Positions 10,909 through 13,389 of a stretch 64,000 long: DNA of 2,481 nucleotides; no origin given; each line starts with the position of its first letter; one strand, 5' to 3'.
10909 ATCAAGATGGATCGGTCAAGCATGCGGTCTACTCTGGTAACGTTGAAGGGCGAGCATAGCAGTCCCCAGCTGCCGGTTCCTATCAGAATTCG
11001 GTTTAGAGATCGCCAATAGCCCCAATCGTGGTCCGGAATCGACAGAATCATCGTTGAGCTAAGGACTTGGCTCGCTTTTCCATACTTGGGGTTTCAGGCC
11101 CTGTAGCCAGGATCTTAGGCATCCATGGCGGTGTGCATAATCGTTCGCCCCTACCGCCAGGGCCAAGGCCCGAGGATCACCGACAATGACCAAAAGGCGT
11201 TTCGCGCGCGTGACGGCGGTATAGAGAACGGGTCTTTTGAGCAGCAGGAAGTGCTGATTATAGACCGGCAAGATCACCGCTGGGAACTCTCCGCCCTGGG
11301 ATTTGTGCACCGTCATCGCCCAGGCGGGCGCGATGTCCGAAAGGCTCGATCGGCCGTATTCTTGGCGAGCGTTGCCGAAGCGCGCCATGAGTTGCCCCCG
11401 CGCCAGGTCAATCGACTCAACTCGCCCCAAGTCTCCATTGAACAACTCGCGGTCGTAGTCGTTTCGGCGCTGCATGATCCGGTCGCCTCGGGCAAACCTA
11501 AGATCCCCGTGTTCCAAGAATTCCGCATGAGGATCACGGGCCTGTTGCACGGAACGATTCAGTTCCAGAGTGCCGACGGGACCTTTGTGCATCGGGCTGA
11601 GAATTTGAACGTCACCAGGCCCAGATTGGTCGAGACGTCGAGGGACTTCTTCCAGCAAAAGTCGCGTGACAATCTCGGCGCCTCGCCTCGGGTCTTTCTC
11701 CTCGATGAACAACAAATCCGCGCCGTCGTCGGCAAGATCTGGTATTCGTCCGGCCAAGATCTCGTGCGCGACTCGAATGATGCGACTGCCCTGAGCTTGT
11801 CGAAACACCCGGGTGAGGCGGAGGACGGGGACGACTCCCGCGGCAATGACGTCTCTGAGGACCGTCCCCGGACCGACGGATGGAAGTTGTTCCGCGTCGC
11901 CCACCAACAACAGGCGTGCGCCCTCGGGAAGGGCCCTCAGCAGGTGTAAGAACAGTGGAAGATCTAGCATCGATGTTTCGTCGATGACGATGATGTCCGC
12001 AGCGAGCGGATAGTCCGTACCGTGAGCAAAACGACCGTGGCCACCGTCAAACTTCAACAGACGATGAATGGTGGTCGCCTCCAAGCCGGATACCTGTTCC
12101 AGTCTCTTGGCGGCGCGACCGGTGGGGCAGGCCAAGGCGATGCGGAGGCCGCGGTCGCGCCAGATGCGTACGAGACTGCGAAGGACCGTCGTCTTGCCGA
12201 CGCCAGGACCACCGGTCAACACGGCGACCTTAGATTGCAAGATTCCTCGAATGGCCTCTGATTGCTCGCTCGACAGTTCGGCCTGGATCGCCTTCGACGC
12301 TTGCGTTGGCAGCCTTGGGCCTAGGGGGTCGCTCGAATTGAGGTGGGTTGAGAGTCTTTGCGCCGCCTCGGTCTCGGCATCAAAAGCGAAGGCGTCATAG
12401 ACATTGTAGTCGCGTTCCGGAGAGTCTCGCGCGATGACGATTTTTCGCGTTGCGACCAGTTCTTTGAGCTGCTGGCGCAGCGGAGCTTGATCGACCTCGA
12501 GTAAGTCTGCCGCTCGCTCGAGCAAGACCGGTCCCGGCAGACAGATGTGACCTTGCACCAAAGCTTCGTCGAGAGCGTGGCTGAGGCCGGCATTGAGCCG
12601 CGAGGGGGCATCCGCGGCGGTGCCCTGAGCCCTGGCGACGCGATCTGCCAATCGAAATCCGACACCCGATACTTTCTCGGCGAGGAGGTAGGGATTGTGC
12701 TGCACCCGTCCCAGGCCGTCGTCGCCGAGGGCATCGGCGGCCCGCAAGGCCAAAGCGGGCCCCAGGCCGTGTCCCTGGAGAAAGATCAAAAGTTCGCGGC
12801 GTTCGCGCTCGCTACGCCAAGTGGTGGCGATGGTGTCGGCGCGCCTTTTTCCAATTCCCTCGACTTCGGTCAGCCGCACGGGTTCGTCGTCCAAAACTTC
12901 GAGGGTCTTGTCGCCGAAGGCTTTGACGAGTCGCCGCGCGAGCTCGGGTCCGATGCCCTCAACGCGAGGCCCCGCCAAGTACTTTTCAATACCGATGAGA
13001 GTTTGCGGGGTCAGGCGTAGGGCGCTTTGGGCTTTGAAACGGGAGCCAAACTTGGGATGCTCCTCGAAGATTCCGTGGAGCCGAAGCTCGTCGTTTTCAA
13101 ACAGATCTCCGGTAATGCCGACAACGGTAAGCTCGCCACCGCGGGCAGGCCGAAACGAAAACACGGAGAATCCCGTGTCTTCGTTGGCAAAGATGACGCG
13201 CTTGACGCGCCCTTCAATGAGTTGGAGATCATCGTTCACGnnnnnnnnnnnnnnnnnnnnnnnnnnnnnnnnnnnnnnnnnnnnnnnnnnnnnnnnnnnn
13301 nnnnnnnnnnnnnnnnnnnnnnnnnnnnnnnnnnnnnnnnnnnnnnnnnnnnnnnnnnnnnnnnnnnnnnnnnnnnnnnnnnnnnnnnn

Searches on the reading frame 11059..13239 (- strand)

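Call 27: search_protein_families(library=pfam, proteins=[window:11059-13239:-], max_evalue=0.00001)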
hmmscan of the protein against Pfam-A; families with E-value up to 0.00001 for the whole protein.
window:11059-13239:- (726 aa): 9 families
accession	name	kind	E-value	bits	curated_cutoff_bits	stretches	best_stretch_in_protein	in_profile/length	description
PF13604.12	AAA_30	-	2.6e-43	148.5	27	1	321-501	1-175/191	AAA domain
PF13245.12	AAA_19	-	9e-43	146.1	25.1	1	326-457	1-134/134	AAA domain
PF14490.11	HHH_RecD2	-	4.8e-32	110.2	27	2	144-233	2-92/92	ATP-dependent RecD2 DNA helicase HHH domain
PF13538.12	UvrD_C_2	-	4.4e-18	65.3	27.4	1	638-686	1-52/52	UvrD-like helicase C-terminal domain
PF23139.1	OB_YrrC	-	1e-17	64.2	27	1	8-75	4-73/76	ATP-dependent DNA helicase YrrC, OB-fold domain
PF18335.7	SH3_13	-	2.8e-14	53.1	41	1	560-621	1-65/65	ATP-dependent RecD-like DNA helicase SH3 domain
PF01443.25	Viral_helicase1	-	5.5e-11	43.2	21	0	635-686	178-227/228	Viral superfamily 1 RNA helicase core domain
PF14520.12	HHH_5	-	9.8e-10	39.2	27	1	93-140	7-54/57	Helix-hairpin-helix domain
PF13086.12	AAA_11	-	3.5e-07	30.7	27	0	322-360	2-41/257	AAA domain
